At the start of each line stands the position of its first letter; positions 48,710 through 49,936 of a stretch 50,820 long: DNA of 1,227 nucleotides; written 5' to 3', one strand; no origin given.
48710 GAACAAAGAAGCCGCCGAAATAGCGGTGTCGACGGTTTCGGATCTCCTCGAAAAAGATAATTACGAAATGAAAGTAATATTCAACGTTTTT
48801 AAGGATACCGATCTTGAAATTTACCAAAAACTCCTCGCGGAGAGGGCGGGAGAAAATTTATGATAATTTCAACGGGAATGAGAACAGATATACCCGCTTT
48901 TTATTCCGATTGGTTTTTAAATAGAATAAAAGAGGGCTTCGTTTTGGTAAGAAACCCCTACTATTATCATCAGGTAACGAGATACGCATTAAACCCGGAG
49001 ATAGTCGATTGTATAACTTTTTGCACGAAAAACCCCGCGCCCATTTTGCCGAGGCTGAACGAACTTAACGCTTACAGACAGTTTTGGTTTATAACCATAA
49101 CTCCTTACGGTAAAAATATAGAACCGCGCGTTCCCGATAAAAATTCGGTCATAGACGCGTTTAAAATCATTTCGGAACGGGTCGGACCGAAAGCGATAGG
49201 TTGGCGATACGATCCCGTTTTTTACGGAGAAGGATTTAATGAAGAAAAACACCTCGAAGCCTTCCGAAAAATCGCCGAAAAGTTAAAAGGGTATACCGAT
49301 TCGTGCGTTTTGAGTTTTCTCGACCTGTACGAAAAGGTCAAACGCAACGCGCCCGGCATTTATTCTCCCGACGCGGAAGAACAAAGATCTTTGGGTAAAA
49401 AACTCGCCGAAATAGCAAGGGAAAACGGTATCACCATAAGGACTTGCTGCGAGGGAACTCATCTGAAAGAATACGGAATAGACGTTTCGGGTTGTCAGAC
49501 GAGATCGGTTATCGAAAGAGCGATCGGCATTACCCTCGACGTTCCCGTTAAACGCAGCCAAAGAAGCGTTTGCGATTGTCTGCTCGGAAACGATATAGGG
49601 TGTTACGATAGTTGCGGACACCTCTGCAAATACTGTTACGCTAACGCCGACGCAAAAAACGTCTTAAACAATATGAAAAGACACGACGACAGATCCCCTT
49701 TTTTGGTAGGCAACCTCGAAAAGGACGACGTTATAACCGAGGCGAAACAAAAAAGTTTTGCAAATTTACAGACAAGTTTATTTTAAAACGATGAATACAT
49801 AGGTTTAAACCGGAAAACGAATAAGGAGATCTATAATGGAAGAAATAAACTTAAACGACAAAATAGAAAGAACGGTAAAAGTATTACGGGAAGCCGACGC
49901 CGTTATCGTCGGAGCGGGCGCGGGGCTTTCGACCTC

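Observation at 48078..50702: Macrodomain / DUF1848 Fe-S protein / SirTM sirtuin operon without GcvH-L or LplA2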

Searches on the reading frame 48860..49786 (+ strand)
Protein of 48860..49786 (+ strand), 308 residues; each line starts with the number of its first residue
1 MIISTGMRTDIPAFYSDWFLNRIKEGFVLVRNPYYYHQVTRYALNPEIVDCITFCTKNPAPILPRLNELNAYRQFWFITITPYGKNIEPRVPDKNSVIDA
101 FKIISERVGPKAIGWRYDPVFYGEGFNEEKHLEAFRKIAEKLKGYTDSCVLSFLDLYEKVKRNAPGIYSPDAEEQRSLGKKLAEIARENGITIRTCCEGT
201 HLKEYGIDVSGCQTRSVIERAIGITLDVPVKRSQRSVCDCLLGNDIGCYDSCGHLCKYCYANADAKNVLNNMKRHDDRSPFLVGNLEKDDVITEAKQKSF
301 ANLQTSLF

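Call 3: search_protein_families(library=pfam, proteins=[window:48860-49786:+], max_evalue=0.01)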
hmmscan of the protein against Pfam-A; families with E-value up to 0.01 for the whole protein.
window:48860-49786:+ (308 aa): 2 families
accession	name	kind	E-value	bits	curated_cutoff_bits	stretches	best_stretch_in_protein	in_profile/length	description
PF08902.16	DUF1848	-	1.1e-98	330.7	30.5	1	2-261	1-262/262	Domain of unknown function (DUF1848)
PF01266.30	DAO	-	0.0066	16.4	27.9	1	99-214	69-187/353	FAD dependent oxidoreductase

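Call 4: search_protein_families(library=ncbifam, proteins=[window:48860-49786:+], max_evalue=0.01)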
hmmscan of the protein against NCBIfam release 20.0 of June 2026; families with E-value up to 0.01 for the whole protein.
window:48860-49786:+ (308 aa): 0 families

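Call 7: search_solved_structures(query=window:48860-49786:+, max_evalue=1, show_alignments=1)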
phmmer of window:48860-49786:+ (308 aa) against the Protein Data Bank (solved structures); distinct sequences matched with E-value up to 1: 3.
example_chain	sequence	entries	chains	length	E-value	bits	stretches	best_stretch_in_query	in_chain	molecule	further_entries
4wo8_A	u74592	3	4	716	0.21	13.8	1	37-88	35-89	Taurocyamine kinase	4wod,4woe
2kwa_A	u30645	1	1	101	0.27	13.4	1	139-188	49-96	Kinase A inhibitor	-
7qca_SR0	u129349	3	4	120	0.61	12.3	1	133-178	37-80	eS17 SR0 | eS17 | 40S ribosomal protein S17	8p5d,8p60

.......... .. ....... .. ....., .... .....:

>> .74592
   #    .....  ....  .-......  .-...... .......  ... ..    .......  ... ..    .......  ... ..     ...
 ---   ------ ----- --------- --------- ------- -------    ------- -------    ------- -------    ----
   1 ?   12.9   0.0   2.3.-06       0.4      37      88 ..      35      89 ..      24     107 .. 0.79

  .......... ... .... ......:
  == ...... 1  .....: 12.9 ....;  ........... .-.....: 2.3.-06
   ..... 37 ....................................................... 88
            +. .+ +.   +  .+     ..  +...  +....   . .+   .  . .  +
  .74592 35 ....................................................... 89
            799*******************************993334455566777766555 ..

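Call 11: find_homologous_proteins(query=window:48860-49786:+, max_evalue=0.00001)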
Query window:48860-49786:+ (308 aa): 7289 proteins with E <= 0.00001 among 8000 candidates; the best 120 are listed.
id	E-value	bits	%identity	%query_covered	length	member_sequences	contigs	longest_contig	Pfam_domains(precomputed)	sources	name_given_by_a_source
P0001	8.4e-212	720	99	100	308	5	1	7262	PF08902.17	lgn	-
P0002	6.4e-165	566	75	100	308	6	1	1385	PF08902.17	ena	-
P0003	7.5e-158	543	72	100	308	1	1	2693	PF08902.17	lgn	-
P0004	9.5e-158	542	71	100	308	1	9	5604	PF08902.17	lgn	-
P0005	2.0e-157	541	72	100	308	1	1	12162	PF08902.17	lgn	-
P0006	5.5e-157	540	71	100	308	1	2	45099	PF08902.17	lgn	-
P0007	9.1e-157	539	71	100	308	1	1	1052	PF08902.17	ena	-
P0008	1.1e-156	539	72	100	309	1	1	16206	PF08902.17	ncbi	-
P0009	1.8e-155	535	72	100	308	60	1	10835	PF08902.17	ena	-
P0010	4.1e-155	534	71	100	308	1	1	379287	PF08902.17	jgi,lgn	jgi:hypothetical protein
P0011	2.0e-154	531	72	100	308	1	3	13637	PF08902.17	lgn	-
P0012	1.0e-153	529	69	100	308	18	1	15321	PF08902.17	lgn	-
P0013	1.6e-153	528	71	100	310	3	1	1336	PF08902.17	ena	-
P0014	2.2e-153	528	72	100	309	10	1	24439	PF08902.17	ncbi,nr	ncbi:MAG: DUF1848 domain-containing protein [Clostridia bacterium]|nr:DUF1848 domain-containing prot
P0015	4.6e-153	527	71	100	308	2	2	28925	PF08902.17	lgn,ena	-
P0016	9.3e-153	526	71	100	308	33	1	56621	PF08902.17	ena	-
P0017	2.8e-152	524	70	100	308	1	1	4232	PF08902.17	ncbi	-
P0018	1.7e-151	522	70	100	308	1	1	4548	PF08902.17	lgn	-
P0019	1.4e-150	519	70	100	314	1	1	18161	PF08902.17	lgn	-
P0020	6.3e-150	517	70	98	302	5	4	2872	PF08902.17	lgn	-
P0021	8.3e-150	516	69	100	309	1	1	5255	PF08902.17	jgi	jgi:hypothetical protein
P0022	7.3e-149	513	69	100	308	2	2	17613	PF08902.17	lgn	-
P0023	7.8e-149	513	68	100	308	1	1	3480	PF08902.17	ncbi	-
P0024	9.0e-149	513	72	98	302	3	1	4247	PF08902.17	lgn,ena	-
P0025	1.9e-148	512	68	100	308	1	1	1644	PF08902.17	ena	-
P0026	4.8e-148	510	70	98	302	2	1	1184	PF08902.17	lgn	-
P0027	1.3e-146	506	68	100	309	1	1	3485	PF08902.17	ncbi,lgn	-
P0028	1.5e-146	505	69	100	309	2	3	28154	PF08902.17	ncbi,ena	-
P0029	6.7e-146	503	69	98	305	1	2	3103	PF08902.17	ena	-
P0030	6.6e-145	500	69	100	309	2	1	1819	PF08902.17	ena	-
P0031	1.4e-144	499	67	100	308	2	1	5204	PF08902.17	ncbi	-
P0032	7.3e-144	497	65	100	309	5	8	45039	PF08902.17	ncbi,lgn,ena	-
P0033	3.0e-143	495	66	100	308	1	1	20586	PF08902.17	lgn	-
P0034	7.8e-143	493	66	100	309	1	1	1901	PF08902.17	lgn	-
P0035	4.2e-142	491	66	100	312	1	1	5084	PF08902.17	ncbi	-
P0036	4.4e-142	491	66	100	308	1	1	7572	PF08902.17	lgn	-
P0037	5.8e-142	490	66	100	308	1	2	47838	PF08902.17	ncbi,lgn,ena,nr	ncbi:MAG: DUF1848 domain-containing protein [Clostridia bacterium]|nr:DUF1848 domain-containing prot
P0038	6.2e-141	487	63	100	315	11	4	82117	PF08902.17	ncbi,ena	-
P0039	1.0e-140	486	67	100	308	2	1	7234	PF08902.17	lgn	-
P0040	1.2e-139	483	66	100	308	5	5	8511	PF08902.17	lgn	-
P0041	4.6e-139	481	63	100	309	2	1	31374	PF08902.17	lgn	-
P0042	7.1e-139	480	66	100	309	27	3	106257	PF08902.17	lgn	-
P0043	4.3e-138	478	63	100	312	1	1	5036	PF08902.17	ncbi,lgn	-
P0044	7.9e-138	477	63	100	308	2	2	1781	PF08902.17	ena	-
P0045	2.0e-137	475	65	100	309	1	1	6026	PF08902.17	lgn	-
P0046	7.6e-137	474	65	100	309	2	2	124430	PF08902.17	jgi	-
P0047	1.1e-136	473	62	100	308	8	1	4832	PF08902.17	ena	-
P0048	1.6e-136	472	64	100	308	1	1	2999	PF08902.17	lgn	-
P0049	2.0e-136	472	64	100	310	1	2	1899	PF08902.17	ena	-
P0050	1.1e-135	470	63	100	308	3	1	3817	PF08902.17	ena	-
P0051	1.7e-135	469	63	100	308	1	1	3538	PF08902.17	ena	-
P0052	1.3e-134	466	63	100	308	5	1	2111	PF08902.17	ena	-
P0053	2.7e-134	465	63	100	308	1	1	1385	PF08902.17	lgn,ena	-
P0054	9.5e-134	463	63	100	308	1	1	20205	PF08902.17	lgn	-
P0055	2.1e-133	462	62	100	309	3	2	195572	PF08902.17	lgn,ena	-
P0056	5.9e-133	461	63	100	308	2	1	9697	PF08902.17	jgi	jgi:hypothetical protein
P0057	7.4e-133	460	63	98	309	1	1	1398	PF08902.17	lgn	-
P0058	2.1e-132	459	62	100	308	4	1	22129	PF08902.17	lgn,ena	-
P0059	3.4e-132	458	63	100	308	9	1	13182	PF08902.17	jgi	jgi:hypothetical protein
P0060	6.5e-132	457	63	100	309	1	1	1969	PF08902.17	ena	-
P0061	2.6e-131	455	61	100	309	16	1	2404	PF08902.17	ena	-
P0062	2.9e-131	455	62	100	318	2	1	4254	PF08902.17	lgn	-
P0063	6.7e-131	454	61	100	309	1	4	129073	PF08902.17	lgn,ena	-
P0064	8.2e-131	454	62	100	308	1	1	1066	PF08902.17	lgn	-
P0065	3.5e-130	452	61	100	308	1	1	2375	PF08902.17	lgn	-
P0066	6.7e-130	451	60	100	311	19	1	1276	PF08902.17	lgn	-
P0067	1.1e-129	450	60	100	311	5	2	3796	PF08902.17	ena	-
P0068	1.4e-129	450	59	100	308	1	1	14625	PF08902.17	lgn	-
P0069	2.7e-129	449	61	100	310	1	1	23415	PF08902.17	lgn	-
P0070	2.7e-129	449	61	100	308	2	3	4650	PF08902.17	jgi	jgi:DNA repair photolyase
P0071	5.2e-129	448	61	100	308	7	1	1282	PF08902.17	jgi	jgi:hypothetical protein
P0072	5.7e-129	448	60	97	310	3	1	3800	PF08902.17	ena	-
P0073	6.3e-129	448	62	100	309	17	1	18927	PF08902.17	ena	-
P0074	3.2e-128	445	59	97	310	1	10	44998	PF08902.17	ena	-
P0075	3.6e-128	445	59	100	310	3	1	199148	PF08902.17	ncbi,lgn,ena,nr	ncbi:MAG: DUF1848 domain-containing protein [Ruminococcus sp.]|nr:DUF1848 domain-containing protein 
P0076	4.1e-128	445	63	97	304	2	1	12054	PF08902.17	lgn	-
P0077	7.5e-128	444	61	97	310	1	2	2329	PF08902.17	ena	-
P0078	7.6e-128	444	58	100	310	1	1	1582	PF08902.17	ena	-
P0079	7.9e-128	444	60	100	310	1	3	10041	PF08902.17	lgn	-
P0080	9.4e-128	444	59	97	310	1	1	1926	PF08902.17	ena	-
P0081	1.2e-127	443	59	100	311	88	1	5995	PF08902.17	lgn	-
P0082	1.2e-127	443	59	100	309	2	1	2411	PF08902.17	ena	-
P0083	1.4e-127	443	59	97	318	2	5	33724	PF08902.17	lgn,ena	-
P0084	1.6e-127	443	58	100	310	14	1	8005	PF08902.17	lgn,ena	-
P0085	1.8e-127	443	59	100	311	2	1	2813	PF08902.17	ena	-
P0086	2.3e-127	442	59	97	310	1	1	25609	PF08902.17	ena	-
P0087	2.3e-127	442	60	97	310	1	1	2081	PF08902.17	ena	-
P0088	2.5e-127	442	59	97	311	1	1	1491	PF08902.17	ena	-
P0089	2.7e-127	442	59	98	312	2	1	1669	PF08902.17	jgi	-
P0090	2.8e-127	442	59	100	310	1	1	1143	PF08902.17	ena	-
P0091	3.5e-127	442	58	100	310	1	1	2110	PF08902.17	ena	-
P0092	3.6e-127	442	60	97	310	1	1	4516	PF08902.17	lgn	-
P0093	3.8e-127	442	59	97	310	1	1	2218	PF08902.17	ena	-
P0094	4.3e-127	442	60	100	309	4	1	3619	PF08902.17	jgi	jgi:hypothetical protein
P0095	4.5e-127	441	60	97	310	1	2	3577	PF08902.17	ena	-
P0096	4.6e-127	441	59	97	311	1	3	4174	PF08902.17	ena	-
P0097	4.9e-127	441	59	97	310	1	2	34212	PF08902.17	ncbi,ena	-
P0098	5.2e-127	441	59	97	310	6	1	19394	PF08902.17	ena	-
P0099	5.3e-127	441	59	97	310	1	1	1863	PF08902.17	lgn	-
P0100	5.7e-127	441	58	100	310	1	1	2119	PF08902.17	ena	-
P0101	5.7e-127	441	60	97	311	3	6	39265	PF08902.17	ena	-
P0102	5.9e-127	441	59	100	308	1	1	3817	PF08902.17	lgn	-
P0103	6.0e-127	441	61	100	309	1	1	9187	PF08902.17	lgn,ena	-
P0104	6.1e-127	441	60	97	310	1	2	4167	PF08902.17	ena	-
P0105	6.3e-127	441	60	97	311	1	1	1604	PF08902.17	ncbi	-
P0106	6.4e-127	441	60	99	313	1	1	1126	PF08902.17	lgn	-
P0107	7.0e-127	441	59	97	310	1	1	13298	PF08902.17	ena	-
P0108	7.4e-127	441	59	97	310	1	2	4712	PF08902.17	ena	-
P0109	7.6e-127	441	61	100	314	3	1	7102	PF08902.17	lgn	-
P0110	7.6e-127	441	60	97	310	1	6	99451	PF08902.17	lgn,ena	-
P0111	8.0e-127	441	59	97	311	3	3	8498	PF08902.17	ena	-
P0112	8.1e-127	441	59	97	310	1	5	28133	PF08902.17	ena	-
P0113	8.2e-127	441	59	97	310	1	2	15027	PF08902.17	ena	-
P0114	8.7e-127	441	58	100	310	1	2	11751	PF08902.17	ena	-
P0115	8.8e-127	441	59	97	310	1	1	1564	PF08902.17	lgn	-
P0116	1.1e-126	440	59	97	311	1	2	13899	PF08902.17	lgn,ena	-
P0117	1.2e-126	440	59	97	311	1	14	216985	PF08902.17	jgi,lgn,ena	-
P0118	1.3e-126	440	59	97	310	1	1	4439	PF08902.17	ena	-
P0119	1.3e-126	440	59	97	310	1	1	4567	PF08902.17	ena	-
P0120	1.5e-126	440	59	97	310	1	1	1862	PF08902.17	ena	-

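Call 13: find_encoding_contigs(protein=P0010, flank=6000, max_places=3)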
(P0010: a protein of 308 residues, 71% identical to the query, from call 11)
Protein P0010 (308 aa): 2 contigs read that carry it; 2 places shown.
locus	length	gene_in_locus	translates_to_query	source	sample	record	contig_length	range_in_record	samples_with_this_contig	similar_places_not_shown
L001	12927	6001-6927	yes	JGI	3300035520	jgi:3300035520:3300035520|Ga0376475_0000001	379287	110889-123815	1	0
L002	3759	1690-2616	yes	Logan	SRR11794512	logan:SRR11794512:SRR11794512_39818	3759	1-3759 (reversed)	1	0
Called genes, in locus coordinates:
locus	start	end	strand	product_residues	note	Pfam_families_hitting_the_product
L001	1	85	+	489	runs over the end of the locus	PF01336:tRNA_anti-codon, PF00152:tRNA-synt_2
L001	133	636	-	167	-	-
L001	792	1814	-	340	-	PF01300:Sua5_yciO_yrdC, PF03481:Sua5_C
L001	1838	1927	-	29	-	-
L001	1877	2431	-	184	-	PF02659:Mntp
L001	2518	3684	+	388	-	-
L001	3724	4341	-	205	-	PF03358:FMN_red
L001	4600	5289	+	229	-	PF01113:DapB_N, PF05173:DapB_C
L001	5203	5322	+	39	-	-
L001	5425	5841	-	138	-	PF02082:Rrf2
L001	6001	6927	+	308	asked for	PF08902:DUF1848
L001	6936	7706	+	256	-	PF01661:Macro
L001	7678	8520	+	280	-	-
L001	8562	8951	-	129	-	PF13811:DUF4186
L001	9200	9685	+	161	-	PF12641:Flavodoxin_3 (faint), PF12682:Flavodoxin_4, PF12724:Flavodoxin_5 (faint)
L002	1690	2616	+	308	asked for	PF08902:DUF1848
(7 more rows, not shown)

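Call 14: find_encoding_contigs(protein=P0075, flank=6000, max_places=3)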
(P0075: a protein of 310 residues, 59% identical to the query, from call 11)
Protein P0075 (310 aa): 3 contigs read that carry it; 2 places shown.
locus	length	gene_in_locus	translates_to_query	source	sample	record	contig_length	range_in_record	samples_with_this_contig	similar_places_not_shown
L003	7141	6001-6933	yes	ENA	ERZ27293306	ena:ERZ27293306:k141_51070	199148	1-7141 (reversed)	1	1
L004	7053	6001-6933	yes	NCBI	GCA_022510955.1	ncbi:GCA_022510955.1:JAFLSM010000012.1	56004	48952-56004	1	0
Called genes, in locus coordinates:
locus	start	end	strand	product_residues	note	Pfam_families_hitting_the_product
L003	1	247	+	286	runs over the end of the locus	PF04203:Sortase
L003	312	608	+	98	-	-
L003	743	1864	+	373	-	PF00266:Aminotran_5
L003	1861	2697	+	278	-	PF01171:ATP_bind_3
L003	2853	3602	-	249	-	PF00106:adh_short, PF08659:KR, PF23441:SDR, PF13561:adh_short_C2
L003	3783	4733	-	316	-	-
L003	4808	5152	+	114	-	PF01638:HxlR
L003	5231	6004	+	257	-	PF01661:Macro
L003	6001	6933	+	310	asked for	PF08902:DUF1848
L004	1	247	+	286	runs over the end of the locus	PF04203:Sortase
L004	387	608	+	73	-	-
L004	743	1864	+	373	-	PF00266:Aminotran_5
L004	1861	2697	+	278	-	PF01171:ATP_bind_3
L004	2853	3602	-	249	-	PF00106:adh_short, PF08659:KR, PF23441:SDR, PF13561:adh_short_C2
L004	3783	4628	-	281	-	-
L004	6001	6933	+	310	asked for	PF08902:DUF1848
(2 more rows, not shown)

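Call 15: find_encoding_contigs(protein=P0117, flank=6000, max_places=3)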
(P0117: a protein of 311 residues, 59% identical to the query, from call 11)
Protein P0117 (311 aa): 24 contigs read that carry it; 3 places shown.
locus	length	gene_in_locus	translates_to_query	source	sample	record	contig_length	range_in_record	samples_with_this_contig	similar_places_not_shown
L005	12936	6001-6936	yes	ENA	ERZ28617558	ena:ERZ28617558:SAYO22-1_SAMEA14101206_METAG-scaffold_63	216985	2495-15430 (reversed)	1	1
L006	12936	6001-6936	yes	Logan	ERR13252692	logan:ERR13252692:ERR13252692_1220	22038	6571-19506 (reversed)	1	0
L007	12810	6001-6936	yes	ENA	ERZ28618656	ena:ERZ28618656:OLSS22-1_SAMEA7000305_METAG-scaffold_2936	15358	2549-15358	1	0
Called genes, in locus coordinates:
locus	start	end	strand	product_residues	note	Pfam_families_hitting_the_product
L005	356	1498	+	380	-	PF00438:S-AdoMet_synt_N, PF02772:S-AdoMet_synt_M, PF02773:S-AdoMet_synt_C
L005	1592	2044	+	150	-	-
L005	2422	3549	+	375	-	-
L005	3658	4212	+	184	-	PF13328:HD_4, PF01966:HD (weak)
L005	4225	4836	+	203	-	PF27394:Aq_aa27 (weak)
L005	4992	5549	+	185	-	PF03352:Adenine_glyco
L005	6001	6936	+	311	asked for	PF08902:DUF1848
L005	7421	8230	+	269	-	-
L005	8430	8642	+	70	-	-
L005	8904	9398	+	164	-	PF04542:Sigma70_r2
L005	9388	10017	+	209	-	PF18075:FtsX_ECD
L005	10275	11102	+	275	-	PF00005:ABC_tran, PF13304:AAA_21, PF13175:AAA_15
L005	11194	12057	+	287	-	PF00293:NUDIX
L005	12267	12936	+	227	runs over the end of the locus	PF18917:LiaI-LiaF-like_TM1 (faint), PF22570:LiaF-TM, PF09922:LiaF-like_C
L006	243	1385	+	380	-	PF00438:S-AdoMet_synt_N, PF02772:S-AdoMet_synt_M, PF02773:S-AdoMet_synt_C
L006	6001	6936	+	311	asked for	PF08902:DUF1848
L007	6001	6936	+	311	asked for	PF08902:DUF1848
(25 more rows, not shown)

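Call 17: find_related_loci(query=A1, collection=genome_contigs, flank=10000)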
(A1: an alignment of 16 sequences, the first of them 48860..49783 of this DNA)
Query A1 (308 aa) in genome_contigs; peptide patterns used: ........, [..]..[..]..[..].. (x = any residue, [..] = any of these).
599 stretches matched a pattern (row limit reached: there are more); 589 encode a relative of the query (tblastn E <= 1e-3); the best 80 are kept; 80 distinct loci.
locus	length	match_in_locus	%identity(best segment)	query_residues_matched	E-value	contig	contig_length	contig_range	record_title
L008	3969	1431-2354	72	1-308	2e-161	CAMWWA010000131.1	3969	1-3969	MAG TPA_asm: uncultured Clostridia bacterium isolate SRR14411351_bin.2_metawrap_v1.3_MAG genome assembly, contig: NODE.7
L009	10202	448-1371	71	1-308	1e-155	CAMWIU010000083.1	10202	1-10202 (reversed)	MAG TPA_asm: uncultured Treponema sp. isolate SRR14411283_bin.3_metawrap_v1.3_MAG genome assembly, contig: NODE.1108_len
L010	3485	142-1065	68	1-308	8e-155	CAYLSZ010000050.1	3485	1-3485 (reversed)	MAG TPA_asm: uncultured Staphylococcaceae bacterium isolate SRP141132_co3_321 genome assembly, contig: NODE_27840_length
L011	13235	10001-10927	67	1-308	1e-145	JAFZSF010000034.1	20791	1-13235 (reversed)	MAG: Clostridia bacterium isolate RGIG8050 Water_buffalos_Rumen-1__c1172246, whole genome shotgun sequence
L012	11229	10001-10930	60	1-308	1e-131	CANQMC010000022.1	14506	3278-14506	MAG: uncultured Bacilli bacterium isolate Lapin-014__bin58 genome assembly, contig: Lapin-014__NODE_3501_length_14506_co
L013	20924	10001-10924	60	1-308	2e-131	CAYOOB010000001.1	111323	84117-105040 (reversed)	MAG TPA_asm: uncultured Lachnospiraceae bacterium isolate SRP141132_co3_356 genome assembly, contig: NODE_38_length_1113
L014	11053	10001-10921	59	1-307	2e-131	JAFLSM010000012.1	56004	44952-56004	MAG: Ruminococcus sp. isolate HAN027 Seq12, whole genome shotgun sequence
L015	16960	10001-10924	57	1-308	9e-130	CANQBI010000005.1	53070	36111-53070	MAG: uncultured Bacilli bacterium isolate Lapin-002__bin32 genome assembly, contig: Lapin-002__NODE_799_length_53070_cov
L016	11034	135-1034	60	1-300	1e-128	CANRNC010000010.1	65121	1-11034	MAG: uncultured Clostridia bacterium isolate Lapin-022__bin15 genome assembly, contig: Lapin-022__NODE_411_length_65121_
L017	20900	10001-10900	59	1-300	7e-127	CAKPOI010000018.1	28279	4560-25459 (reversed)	MAG: uncultured Clostridia bacterium isolate REFINED_METABAT215_SUBJECT_CONTIGS_1500_ASSEMBLY_K77_MERGED__Pilot_MoBio_Fi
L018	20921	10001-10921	56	1-307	5e-125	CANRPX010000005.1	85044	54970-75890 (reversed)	MAG: uncultured Clostridia bacterium isolate Lapin-018__bin43 genome assembly, contig: Lapin-018__NODE_203_length_85044_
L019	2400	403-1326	57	1-307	8e-130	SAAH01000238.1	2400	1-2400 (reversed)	MAG: Clostridia bacterium isolate INTA.CYC.029 contig-100_43907, whole genome shotgun sequence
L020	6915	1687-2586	56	1-300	3e-121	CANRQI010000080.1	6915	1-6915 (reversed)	MAG: uncultured Clostridia bacterium isolate Lapin-017__bin18 genome assembly, contig: Lapin-017__NODE_9096_length_6915_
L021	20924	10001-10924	55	1-308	8e-121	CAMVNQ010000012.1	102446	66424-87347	MAG TPA_asm: uncultured Clostridia bacterium isolate SRR8387716_bin.59_metaWRAP_v1.3_MAG genome assembly, contig: ERZ142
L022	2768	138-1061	55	1-308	3e-124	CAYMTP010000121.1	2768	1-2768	MAG TPA_asm: uncultured Lachnobacterium sp. isolate SRP315200_co1_99 genome assembly, contig: NODE_97643_length_2768_cov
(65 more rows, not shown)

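Call 28: predict_structure(alignment_id=A1)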
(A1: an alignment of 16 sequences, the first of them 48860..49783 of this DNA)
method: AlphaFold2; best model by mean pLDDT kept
length: 308 residues; sequences in the alignment: 16
mean_pLDDT: 86.3   pTM: 0.88
mean pLDDT of the five models: 86.3, 86.0, 80.9, 77.1, 76.5
residues with pLDDT >= 90: 163; 70-90: 121; 50-70: 18; < 50: 6
segments of 3 or more residues with pLDDT < 50: 304-308
pLDDT, mean of each block of 10 residues (from residue 1): 75 89 95 89 92 91 94 93 81 93 97 92 85 96 96 79 83 93 97 85 90 88 86 57 71 78 80 92 93 91 48
secondary structure, 60 per line:
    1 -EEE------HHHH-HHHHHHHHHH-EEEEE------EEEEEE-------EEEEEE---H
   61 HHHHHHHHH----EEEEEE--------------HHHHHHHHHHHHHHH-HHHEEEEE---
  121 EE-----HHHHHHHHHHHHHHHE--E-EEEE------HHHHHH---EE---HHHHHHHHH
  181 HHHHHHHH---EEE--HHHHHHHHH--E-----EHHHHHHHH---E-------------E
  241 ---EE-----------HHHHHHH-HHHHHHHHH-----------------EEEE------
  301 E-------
elements in order: E2-4 H11-14 H16-25 E27-31 E38-43 E51-56 H60-69 E74-79 H94-108 E113-117 H128-142 E148-151 H158-163 H172-188 E192-194 H197-205 H215-222 H257-263 H265-273 E291-294
